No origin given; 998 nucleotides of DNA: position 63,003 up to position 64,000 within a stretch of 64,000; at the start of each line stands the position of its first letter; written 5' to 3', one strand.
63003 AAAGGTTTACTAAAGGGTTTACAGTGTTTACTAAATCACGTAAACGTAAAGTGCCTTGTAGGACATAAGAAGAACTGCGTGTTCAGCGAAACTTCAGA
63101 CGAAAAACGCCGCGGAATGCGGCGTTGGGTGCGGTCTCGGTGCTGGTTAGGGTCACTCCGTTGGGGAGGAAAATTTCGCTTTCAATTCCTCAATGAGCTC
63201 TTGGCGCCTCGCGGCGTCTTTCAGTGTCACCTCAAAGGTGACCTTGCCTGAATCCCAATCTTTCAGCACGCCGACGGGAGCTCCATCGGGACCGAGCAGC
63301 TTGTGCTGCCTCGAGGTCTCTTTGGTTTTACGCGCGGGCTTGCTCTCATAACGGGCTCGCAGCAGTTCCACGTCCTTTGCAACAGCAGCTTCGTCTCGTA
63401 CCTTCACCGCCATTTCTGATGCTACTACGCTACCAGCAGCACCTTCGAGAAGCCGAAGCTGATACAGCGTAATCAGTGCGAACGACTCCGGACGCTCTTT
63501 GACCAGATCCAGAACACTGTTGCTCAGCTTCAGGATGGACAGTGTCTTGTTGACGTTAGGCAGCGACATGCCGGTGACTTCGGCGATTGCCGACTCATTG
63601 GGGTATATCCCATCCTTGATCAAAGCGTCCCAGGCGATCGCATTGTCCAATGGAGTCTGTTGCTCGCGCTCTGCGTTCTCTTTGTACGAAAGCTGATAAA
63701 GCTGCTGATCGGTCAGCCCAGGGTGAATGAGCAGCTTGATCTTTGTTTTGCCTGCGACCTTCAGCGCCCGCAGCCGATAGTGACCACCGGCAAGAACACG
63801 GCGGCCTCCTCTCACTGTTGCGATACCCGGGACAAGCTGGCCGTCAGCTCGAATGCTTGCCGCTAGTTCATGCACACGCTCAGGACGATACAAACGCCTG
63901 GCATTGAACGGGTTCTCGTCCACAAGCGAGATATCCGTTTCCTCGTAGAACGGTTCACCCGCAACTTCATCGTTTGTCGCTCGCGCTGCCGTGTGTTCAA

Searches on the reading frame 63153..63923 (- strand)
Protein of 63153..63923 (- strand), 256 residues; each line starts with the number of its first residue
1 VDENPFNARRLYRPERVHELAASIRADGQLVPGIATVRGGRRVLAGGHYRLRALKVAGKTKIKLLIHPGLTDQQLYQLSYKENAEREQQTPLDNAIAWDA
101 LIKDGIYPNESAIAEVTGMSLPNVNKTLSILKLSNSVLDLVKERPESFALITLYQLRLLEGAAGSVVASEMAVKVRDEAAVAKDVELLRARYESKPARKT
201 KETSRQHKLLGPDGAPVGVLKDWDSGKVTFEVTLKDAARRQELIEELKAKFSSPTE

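Call 76: search_protein_families(library=ncbifam, proteins=[window:63153-63923:-], max_evalue=0.01)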
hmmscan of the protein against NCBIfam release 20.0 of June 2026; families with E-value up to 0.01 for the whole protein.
window:63153-63923:- (256 aa): 4 families
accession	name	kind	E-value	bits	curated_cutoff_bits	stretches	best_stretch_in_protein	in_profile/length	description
TIGR00180.1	parB_part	domain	4.7e-20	72.1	58.45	1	2-146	14-159/186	ParB/RepB/Spo0J family partition protein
TIGR04285.1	nucleoid_noc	exception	8.7e-16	58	315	1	3-205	12-213/255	nucleoid occlusion protein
TIGR03734.1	PRTRC_parB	hypoth_equivalog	6.4e-09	34.9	278.6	1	6-144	6-147/555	PRTRC system ParB family protein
TIGR03454.1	partition_RepB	equivalog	3.1e-07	30.1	201.5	1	10-106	80-178/325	plasmid partitioning protein RepB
